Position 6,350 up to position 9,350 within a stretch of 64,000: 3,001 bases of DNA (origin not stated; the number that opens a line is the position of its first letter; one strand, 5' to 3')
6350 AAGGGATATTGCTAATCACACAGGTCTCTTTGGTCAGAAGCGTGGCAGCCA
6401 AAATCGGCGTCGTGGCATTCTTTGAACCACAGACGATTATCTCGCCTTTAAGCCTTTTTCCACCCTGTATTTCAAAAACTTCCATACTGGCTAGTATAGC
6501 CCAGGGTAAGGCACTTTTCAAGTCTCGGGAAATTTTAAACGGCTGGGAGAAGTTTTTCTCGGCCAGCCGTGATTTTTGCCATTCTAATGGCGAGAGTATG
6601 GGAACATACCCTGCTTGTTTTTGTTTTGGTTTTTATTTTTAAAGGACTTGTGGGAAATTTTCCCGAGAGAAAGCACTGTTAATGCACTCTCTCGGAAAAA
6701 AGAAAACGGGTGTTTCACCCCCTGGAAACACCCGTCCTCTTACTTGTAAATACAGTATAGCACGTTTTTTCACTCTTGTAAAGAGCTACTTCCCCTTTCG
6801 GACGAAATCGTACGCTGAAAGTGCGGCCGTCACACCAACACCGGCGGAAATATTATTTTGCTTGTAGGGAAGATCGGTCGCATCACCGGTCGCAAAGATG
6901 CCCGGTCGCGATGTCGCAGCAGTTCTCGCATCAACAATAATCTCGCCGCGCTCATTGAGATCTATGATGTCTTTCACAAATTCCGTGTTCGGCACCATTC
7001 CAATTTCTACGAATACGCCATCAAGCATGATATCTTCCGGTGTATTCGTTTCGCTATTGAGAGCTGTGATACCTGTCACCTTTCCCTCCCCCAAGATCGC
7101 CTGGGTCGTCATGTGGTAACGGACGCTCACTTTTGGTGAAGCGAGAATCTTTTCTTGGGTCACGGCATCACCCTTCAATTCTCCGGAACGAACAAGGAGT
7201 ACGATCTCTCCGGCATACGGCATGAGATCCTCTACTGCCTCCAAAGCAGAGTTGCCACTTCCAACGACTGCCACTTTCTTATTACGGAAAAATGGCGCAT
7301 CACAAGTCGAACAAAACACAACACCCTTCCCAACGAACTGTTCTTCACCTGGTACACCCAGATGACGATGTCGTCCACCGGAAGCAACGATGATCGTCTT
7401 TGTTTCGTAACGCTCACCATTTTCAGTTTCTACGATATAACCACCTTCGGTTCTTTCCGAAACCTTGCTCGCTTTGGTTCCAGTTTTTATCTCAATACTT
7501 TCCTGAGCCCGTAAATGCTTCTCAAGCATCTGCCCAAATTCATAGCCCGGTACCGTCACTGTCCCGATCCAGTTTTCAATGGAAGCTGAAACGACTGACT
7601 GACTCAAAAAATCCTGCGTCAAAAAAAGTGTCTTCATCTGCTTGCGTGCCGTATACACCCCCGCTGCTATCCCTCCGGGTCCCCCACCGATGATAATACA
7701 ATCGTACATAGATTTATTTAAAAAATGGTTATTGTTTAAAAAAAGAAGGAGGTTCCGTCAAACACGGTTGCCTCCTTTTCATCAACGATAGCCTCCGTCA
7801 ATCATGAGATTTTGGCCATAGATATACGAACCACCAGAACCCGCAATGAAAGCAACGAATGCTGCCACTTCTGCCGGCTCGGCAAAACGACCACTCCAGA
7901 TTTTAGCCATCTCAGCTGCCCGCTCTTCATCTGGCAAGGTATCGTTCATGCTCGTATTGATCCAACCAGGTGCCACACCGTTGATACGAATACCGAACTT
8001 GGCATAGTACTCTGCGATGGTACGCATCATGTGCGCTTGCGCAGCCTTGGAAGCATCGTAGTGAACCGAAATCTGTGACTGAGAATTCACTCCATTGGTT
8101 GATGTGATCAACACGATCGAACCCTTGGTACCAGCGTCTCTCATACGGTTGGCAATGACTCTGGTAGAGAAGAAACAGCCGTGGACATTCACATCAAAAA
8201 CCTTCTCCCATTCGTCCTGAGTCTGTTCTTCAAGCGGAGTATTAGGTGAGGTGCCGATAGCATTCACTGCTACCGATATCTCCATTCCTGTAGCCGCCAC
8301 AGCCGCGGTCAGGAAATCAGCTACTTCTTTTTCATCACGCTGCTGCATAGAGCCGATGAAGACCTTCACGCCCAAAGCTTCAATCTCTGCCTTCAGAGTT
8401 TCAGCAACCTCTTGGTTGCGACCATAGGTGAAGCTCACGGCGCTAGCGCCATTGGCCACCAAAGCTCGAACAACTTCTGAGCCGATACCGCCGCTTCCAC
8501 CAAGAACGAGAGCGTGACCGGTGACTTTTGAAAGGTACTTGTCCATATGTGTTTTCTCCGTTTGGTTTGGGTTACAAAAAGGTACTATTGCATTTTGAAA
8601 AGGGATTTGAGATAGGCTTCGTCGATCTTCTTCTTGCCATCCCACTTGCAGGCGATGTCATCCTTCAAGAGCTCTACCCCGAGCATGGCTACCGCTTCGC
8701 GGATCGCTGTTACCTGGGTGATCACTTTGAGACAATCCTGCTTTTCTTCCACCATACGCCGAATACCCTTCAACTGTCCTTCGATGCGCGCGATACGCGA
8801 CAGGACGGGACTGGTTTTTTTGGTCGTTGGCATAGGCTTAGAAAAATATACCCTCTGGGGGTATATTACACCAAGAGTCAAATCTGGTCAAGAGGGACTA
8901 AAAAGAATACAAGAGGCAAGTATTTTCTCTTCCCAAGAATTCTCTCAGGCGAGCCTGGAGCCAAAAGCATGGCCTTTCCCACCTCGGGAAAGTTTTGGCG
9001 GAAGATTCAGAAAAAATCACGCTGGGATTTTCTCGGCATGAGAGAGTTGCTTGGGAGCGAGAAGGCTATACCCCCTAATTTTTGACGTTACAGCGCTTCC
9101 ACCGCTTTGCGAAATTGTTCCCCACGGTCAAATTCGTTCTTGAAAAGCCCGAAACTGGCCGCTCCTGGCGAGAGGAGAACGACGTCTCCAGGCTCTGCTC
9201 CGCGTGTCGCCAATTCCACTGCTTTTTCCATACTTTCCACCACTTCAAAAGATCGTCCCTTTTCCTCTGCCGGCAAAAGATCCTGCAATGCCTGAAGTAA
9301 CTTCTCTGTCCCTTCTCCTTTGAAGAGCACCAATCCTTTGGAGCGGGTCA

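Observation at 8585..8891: CsoR-family repressor with a textbook operator but a Cys-Asp-Cys ligand set, heading an SDR-trxB redox operon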

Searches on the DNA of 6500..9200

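Call 54: search_rna_families(source=window, start=6500, end=9200, threshold=evalue, max_evalue=1)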
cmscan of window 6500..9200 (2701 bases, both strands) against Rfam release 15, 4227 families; matches with E-value up to 1: 1.
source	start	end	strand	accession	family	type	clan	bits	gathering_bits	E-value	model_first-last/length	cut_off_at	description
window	6692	6797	-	RF00558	L20_leader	Cis-reg; leader;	-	21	58.7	0.55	1-127/127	no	Ribosomal protein L20 leader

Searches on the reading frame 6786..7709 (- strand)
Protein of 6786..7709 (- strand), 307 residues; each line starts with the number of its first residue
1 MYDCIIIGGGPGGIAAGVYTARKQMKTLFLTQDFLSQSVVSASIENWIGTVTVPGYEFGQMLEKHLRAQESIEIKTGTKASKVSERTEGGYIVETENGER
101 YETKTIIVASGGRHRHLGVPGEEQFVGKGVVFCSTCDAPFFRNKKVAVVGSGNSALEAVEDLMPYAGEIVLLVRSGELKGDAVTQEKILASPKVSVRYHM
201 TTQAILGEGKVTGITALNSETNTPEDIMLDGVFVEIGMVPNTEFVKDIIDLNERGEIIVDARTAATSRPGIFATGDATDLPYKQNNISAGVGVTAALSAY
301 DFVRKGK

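Call 3: search_protein_families(library=pfam, proteins=[window:6786-7709:-], max_evalue=0.01)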
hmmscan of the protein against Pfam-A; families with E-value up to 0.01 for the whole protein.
window:6786-7709:- (307 aa): 9 families
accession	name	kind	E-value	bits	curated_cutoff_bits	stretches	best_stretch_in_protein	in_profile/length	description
PF07992.20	Pyr_redox_2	-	2.6e-35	122.7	26.1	1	2-278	1-277/291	Pyridine nucleotide-disulphide oxidoreductase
PF13738.12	Pyr_redox_3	-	8.8e-24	84.7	30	1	68-275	92-305/305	Pyridine nucleotide-disulphide oxidoreductase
PF00070.33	Pyr_redox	-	4e-08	34.1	22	1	145-215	1-78/82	Pyridine nucleotide-disulphide oxidoreductase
PF03486.20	HI0933_like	-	1.8e-06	28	50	1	60-113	113-165/244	HI0933-like protein Rossmann domain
PF01134.28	GIDA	-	4.1e-05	23.3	22.1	0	3-34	1-32/391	Glucose inhibited division protein A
PF13434.12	Lys_Orn_oxgnase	-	0.00033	20.3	21.3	1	81-165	119-210/339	L-lysine 6-monooxygenase/L-ornithine 5-monooxygenase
PF00890.30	FAD_binding_2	-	0.00052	19.8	20.4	0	3-41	1-41/414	FAD binding domain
PF12831.13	FAD_oxidored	-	0.0011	18.7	27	1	3-30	1-28/416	FAD dependent oxidoreductase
PF01266.30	DAO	-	0.0022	18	27.9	0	68-117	161-209/353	FAD dependent oxidoreductase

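Call 18: search_protein_families(library=ncbifam, proteins=[window:6786-7709:-], max_evalue=0.001)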
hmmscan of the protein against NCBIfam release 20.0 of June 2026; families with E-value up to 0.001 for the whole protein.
window:6786-7709:- (307 aa): 46 families (the best 25 are shown)
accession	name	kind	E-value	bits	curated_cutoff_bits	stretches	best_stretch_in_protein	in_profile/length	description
TIGR03140.1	AhpF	equivalog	1.3e-91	307.6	502.9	1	2-302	213-511/515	alkyl hydroperoxide reductase subunit F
TIGR01292.1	TRX_reduct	equivalog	1.1e-78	264.1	343.45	1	2-302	1-299/300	thioredoxin-disulfide reductase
TIGR03143.1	AhpF_homolog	hypoth_equivalog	1.2e-49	169.4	687.65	1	1-304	4-309/555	putative alkyl hydroperoxide reductase F subunit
NF007614.0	PRK10262.1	equivalog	8.1e-38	130.3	644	1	5-302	10-313/321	thioredoxin-disulfide reductase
TIGR04018.1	Bthiol_YpdA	hypoth_equivalog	3.4e-22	78.7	339.9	2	67-276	80-287/316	YpdA family putative bacillithiol disulfide reductase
TIGR03385.1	CoA_CoA_reduc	equivalog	2.5e-18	66.1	578.8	1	5-285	3-290/439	CoA-disulfide reductase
NF007123.0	PRK09564.1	equivalog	3.7e-14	52.3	458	1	143-278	149-284/444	CoA-disulfide reductase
TIGR01350.1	lipoamide_DH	equivalog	6.2e-14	51.6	408.8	2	91-279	119-310/461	dihydrolipoyl dehydrogenase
TIGR02053.1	MerA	equivalog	1.2e-13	50.9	454.45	1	102-301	129-330/465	mercury(II) reductase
NF004776.0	PRK06116.1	equivalog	1.8e-13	50.4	480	1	93-279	123-306/450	glutathione-disulfide reductase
TIGR01421.1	gluta_reduc_1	equivalog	1.3e-11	44.4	556.15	1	97-278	124-305/450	glutathione-disulfide reductase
TIGR01424.1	gluta_reduc_2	equivalog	2.3e-11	42.9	606.05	1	92-279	119-304/446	glutathione-disulfide reductase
NF004945.0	PRK06292.2-3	equivalog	2.9e-11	43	494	1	56-278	77-305/457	dihydrolipoyl dehydrogenase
NF040505.1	ArsO_flavin_mono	equivalog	5.7e-11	42.4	425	1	72-166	89-183/346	ArsO family NAD(P)H-dependent flavin-containing monooxygenase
NF010037.0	PRK13512.1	equivalog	2e-09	36.8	394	1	40-293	41-294/438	CoA-disulfide reductase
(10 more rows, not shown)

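Call 19: search_solved_structures(query=window:6789-7709:-, max_evalue=1e-10, show_alignments=2)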
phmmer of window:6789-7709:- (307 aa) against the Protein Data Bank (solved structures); distinct sequences matched with E-value up to 1e-10: 58.
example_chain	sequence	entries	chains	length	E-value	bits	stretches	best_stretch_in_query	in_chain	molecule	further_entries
1hyu_A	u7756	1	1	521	4.9e-62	212.8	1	2-305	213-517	ALKYL HYDROPEROXIDE REDUCTASE SUBUNIT F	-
1fl2_A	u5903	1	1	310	1.3e-61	211.4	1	2-305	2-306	ALKYL HYDROPEROXIDE REDUCTASE SUBUNIT F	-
4o5q_A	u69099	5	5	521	6.3e-61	209.1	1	2-305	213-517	Alkyl hydroperoxide reductase subunit F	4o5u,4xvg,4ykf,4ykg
4zn0_A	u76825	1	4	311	1.6e-52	181.6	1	1-305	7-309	Thioredoxin reductase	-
2q7v_A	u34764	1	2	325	2.1e-52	181.1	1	2-298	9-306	Thioredoxin reductase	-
7jyp_A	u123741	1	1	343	5.6e-48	166.6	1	2-295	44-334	Thioredoxin reductase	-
5mh4_A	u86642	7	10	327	1.1e-47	165.7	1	2-303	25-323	Thioredoxin reductase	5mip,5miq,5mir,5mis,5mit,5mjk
3f8p_A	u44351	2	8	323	1.4e-47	165.3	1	2-305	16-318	Thioredoxin reductase (TrxB-3)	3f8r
3cty_A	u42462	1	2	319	1.5e-47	165.2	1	2-301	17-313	Thioredoxin reductase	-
5uth_A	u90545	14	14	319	6.8e-47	163.1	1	2-300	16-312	Thioredoxin reductase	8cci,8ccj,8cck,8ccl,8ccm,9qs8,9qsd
3f8d_A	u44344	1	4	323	3.1e-46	160.9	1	2-305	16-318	Thioredoxin reductase (TrxB-3)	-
9xub_A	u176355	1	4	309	3.4e-46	160.8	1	3-300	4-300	Thioredoxin reductase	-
2a87_A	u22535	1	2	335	4.5e-46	160.4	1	3-300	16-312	Thioredoxin reductase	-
5uwy_A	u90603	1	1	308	1.2e-43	152.5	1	1-303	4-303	Thioredoxin reductase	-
4gcm_A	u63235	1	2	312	2.6e-43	151.3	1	2-303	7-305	Thioredoxin reductase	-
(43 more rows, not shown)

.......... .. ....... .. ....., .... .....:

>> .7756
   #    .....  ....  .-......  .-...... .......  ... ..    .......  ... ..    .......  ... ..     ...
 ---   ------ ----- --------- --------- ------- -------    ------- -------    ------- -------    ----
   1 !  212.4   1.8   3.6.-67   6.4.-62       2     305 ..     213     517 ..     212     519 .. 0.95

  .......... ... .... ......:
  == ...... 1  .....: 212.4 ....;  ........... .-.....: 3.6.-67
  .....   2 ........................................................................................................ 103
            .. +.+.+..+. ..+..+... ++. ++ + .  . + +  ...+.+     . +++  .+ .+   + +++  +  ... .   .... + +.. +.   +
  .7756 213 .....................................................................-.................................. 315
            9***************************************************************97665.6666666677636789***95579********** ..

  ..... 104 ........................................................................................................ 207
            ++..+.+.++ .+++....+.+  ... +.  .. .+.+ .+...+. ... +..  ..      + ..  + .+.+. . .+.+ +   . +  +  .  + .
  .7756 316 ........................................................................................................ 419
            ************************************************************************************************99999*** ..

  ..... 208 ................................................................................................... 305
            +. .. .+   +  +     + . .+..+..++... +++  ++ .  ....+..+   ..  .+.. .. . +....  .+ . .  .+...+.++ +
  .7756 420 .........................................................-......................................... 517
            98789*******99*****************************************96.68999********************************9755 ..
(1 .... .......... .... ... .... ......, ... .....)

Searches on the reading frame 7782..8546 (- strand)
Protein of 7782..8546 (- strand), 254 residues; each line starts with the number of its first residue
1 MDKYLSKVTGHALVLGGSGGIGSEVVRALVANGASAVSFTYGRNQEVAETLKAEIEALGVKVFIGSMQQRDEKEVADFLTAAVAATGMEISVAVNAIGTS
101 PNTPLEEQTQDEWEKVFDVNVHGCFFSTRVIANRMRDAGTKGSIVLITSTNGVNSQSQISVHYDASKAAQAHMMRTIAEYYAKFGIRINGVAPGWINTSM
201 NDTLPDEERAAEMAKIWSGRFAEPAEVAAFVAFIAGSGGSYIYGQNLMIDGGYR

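Call 3: search_protein_families(library=pfam, proteins=[window:7782-8546:-], max_evalue=0.01)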
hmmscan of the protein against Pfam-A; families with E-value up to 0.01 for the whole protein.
window:7782-8546:- (254 aa): 5 families
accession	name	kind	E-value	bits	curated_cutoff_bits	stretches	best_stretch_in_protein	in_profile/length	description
PF13561.12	adh_short_C2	-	2.8e-44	151.9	27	1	19-253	6-235/236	Enoyl-(Acyl carrier protein) reductase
PF00106.31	adh_short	-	1.1e-40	139.6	26.6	1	11-207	2-193/195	short chain dehydrogenase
PF08659.16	KR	-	2.2e-12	47.7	22.6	1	10-165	1-151/180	KR domain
PF13460.12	NAD_binding_10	-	0.0028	18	27.2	1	16-198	1-148/184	NAD(P)H-binding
PF01370.27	Epimerase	-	0.0072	16.2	20.9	0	12-81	1-62/240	NAD dependent epimerase/dehydratase family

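Call 18: search_protein_families(library=ncbifam, proteins=[window:7782-8546:-], max_evalue=0.001)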
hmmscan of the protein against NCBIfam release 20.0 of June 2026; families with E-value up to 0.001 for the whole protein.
window:7782-8546:- (254 aa): 221 families (the best 25 are shown)
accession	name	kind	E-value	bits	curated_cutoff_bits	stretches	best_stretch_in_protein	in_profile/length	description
NF009466.0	PRK12826.1-2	subfamily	5.8e-46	157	222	1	11-252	5-243/248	3-oxoacyl-ACP reductase FabG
NF009384.0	PRK12743.1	equivalog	8.1e-46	156.3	264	1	8-253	5-247/258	SDR family oxidoreductase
NF005559.1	PRK07231.1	subfamily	1.4e-45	155.7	215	1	12-253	7-247/249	glucose 1-dehydrogenase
NF047420.2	EF_P_mod_YmfI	equivalog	1.9e-45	155.4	238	1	12-253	2-235/236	elongation factor P 5-aminopentanone reductase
TIGR01830.1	3oxo_ACP_reduc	equivalog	1.2e-44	152.8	297.75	1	12-252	1-237/239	3-oxoacyl-[acyl-carrier-protein] reductase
NF004198.0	PRK05653.1-3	equivalog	2.2e-42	145.2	296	1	11-253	9-246/248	3-oxoacyl-ACP reductase FabG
NF053701.1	CsHdxCHCADhChcB2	equivalog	6.1e-42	143.8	350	1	11-253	5-242/245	cis-4-hydroxycyclohexanecarboxylate dehydrogenase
NF006070.0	PRK08213.1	subfamily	9.8e-42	143.2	279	1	10-253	12-256/259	gluconate 5-dehydrogenase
TIGR01829.1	AcAcCoA_reduct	subfamily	2.4e-41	142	302.1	1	12-253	3-240/242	acetoacetyl-CoA reductase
NF009464.0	PRK12824.1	subfamily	1.2e-39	136.5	269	1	12-253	5-242/245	3-oxoacyl-ACP reductase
NF004774.0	PRK06114.1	equivalog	2e-39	135.5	360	1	11-253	18-259/262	SDR family oxidoreductase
NF004199.0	PRK05653.1-4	equivalog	1e-38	133.3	301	1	11-252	7-244/247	3-oxoacyl-ACP reductase FabG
NF005309.0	PRK06841.1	subfamily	3.8e-38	131.5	286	1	11-253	17-252/255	GolD/DthD family dehydrogenase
NF053807.1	RhamDHLra1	equivalog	8.2e-38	130.5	400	1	12-252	7-246/252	L-rhamnose 1-dehydrogenase Lra1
NF009468.0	PRK12826.1-4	equivalog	1.6e-37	129.6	318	1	11-252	9-246/256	SDR family oxidoreductase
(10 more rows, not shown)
